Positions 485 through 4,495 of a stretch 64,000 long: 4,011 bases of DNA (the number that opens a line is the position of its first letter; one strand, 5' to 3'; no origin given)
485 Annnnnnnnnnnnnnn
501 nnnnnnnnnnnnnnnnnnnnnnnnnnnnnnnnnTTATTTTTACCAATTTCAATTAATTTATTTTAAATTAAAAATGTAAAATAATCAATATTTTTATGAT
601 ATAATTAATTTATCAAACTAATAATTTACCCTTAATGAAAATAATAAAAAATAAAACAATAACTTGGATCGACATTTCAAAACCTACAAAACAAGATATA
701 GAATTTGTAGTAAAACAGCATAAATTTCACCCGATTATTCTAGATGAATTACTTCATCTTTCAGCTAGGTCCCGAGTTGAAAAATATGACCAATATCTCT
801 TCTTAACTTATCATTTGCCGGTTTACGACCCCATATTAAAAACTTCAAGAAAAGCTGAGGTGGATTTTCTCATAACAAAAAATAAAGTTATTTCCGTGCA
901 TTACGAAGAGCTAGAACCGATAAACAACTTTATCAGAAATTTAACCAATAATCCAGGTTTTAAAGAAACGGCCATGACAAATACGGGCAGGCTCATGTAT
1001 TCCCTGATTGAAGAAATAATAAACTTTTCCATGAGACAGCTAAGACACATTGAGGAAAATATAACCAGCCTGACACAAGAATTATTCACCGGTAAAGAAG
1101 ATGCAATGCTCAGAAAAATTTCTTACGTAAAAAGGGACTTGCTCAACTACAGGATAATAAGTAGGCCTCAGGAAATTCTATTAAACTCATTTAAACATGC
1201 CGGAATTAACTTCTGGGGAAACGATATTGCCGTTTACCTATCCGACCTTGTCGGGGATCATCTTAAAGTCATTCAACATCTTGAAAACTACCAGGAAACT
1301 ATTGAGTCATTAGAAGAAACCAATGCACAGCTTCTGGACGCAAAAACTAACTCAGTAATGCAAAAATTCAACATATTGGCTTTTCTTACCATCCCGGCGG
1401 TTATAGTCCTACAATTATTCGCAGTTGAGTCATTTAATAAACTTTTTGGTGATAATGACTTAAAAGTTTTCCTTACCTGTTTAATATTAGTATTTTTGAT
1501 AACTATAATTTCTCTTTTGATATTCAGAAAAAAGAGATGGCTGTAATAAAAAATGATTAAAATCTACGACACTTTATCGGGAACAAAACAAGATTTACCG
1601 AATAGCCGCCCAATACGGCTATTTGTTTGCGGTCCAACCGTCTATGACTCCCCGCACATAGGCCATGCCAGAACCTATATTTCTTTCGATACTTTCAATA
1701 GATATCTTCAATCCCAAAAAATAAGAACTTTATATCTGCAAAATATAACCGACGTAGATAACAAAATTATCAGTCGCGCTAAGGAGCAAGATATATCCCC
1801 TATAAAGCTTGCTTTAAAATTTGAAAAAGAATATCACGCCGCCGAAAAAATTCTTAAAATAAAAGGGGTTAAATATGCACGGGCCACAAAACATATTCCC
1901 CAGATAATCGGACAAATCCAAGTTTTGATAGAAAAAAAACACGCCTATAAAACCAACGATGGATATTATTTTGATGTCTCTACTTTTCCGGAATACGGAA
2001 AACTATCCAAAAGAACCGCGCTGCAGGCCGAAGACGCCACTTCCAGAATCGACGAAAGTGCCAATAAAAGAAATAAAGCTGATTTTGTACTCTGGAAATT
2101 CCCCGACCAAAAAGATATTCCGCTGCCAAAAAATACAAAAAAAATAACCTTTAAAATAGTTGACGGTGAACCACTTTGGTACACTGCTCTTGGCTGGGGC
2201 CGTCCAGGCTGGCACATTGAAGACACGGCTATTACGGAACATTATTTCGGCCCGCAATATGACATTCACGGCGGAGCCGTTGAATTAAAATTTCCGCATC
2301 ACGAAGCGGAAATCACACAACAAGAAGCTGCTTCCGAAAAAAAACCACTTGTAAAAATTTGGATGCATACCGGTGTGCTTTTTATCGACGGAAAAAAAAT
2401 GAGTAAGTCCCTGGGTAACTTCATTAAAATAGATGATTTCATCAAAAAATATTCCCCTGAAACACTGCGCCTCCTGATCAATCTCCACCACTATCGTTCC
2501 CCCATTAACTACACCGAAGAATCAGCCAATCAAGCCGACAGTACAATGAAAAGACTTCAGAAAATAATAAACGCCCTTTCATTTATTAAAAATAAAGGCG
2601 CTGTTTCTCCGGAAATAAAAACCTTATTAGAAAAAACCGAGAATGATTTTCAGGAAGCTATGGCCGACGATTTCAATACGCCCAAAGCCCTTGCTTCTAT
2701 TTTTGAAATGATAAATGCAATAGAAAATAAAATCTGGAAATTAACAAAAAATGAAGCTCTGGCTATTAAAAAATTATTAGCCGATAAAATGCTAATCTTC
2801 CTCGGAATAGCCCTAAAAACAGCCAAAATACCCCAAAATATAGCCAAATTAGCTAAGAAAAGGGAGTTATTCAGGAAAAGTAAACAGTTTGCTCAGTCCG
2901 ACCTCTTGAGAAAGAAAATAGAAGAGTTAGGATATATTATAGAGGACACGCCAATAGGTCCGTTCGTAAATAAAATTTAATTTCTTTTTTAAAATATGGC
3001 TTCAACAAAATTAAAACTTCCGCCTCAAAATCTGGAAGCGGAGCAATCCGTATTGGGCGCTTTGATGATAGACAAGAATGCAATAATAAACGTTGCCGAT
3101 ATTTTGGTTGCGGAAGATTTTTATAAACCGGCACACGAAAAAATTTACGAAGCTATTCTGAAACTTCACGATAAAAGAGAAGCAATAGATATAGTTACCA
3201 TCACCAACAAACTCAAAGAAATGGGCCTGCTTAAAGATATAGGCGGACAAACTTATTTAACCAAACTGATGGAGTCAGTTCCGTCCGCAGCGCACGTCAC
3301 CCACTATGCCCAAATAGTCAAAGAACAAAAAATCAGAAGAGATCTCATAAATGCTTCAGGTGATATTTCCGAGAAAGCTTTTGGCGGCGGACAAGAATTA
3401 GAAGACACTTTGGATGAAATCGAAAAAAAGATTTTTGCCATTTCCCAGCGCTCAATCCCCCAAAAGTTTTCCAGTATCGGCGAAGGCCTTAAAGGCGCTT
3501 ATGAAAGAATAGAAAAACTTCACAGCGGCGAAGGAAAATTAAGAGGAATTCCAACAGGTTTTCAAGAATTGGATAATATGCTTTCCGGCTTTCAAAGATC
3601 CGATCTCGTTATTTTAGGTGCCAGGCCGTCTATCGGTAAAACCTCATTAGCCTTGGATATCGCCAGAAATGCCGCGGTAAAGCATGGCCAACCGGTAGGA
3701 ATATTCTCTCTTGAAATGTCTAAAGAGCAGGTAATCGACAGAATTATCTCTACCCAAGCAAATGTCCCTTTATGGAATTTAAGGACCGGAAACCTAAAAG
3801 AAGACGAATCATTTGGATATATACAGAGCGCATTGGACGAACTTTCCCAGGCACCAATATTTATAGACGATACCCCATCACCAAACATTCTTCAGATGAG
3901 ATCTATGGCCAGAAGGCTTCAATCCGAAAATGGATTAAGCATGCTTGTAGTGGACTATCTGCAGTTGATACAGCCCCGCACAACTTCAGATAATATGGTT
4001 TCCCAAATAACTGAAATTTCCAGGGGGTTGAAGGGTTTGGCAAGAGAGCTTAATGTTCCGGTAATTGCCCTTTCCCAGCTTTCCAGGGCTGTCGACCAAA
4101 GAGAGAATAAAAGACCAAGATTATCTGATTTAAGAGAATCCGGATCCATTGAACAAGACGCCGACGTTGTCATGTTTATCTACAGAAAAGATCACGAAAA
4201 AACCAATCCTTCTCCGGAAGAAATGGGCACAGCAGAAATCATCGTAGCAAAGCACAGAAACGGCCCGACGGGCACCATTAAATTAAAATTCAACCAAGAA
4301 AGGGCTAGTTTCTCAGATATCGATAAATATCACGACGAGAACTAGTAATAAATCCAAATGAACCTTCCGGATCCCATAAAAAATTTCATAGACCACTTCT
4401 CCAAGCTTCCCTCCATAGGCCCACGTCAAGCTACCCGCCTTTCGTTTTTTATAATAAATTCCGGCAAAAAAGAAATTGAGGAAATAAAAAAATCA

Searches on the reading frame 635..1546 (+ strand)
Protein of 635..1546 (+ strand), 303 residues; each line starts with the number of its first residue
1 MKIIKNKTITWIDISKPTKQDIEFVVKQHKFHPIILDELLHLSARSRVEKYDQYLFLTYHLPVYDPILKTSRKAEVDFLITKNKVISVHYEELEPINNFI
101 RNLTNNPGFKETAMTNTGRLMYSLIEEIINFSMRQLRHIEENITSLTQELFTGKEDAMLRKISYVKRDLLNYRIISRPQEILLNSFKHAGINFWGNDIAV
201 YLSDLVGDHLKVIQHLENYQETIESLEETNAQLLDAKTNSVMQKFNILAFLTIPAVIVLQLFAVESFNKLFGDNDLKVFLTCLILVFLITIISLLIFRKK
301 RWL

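Call 55: search_protein_families(library=pfam, proteins=[window:635-1546:+], max_evalue=0.0001)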
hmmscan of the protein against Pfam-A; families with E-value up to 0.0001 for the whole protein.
window:635-1546:+ (303 aa): 1 family
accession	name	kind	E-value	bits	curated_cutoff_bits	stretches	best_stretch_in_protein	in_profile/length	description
PF01544.23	CorA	-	2.5e-40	139.1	27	1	7-299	2-292/292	CorA-like Mg2+ transporter protein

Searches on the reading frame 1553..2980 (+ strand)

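Call 55: search_protein_families(library=pfam, proteins=[window:1553-2980:+], max_evalue=0.0001)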
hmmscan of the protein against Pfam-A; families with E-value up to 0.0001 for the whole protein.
window:1553-2980:+ (475 aa): 4 families
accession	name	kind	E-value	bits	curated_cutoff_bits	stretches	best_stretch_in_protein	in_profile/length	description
PF01406.26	tRNA-synt_1e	-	2.6e-94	316.4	27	1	19-328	8-299/301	tRNA synthetases class I (C) catalytic domain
PF09334.17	tRNA-synt_1g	-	1e-15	57.9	20.1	2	31-141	11-123/391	tRNA synthetases class I (M)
PF09190.17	DALR_2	-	1.2e-10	42.2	22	1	366-419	2-55/57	DALR domain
PF00133.28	tRNA-synt_1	-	6.1e-09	35.6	22.7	1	256-316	349-409/414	tRNA synthetases class I (I, L, M and V)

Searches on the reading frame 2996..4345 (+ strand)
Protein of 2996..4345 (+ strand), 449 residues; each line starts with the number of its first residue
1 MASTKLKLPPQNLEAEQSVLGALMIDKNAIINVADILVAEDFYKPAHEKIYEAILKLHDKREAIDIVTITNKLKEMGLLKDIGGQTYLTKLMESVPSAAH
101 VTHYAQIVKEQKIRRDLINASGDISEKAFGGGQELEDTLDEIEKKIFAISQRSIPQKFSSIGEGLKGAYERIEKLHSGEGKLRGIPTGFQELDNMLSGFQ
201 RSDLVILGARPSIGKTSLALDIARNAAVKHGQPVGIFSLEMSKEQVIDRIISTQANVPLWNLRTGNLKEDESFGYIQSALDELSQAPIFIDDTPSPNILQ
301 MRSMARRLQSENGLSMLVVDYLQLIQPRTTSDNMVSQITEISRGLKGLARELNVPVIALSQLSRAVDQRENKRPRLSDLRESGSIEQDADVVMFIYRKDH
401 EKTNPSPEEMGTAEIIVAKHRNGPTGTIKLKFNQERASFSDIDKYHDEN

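Call 55: search_protein_families(library=pfam, proteins=[window:2996-4345:+], max_evalue=0.0001)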
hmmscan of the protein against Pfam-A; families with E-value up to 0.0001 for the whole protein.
window:2996-4345:+ (449 aa): 4 families
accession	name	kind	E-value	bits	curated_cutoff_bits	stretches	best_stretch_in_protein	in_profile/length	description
PF03796.21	DnaB_C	-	1.4e-104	349.4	27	1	184-440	1-254/255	DnaB-like helicase C terminal domain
PF00772.26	DnaB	-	3.9e-38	130.1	23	1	9-110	2-103/103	DnaB-like helicase N terminal domain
PF13481.12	AAA_25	-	2.9e-09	37.3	27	1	186-362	16-190/195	AAA domain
PF06745.19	ATPase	-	5.4e-06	26.4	26.6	1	185-347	1-153/231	KaiC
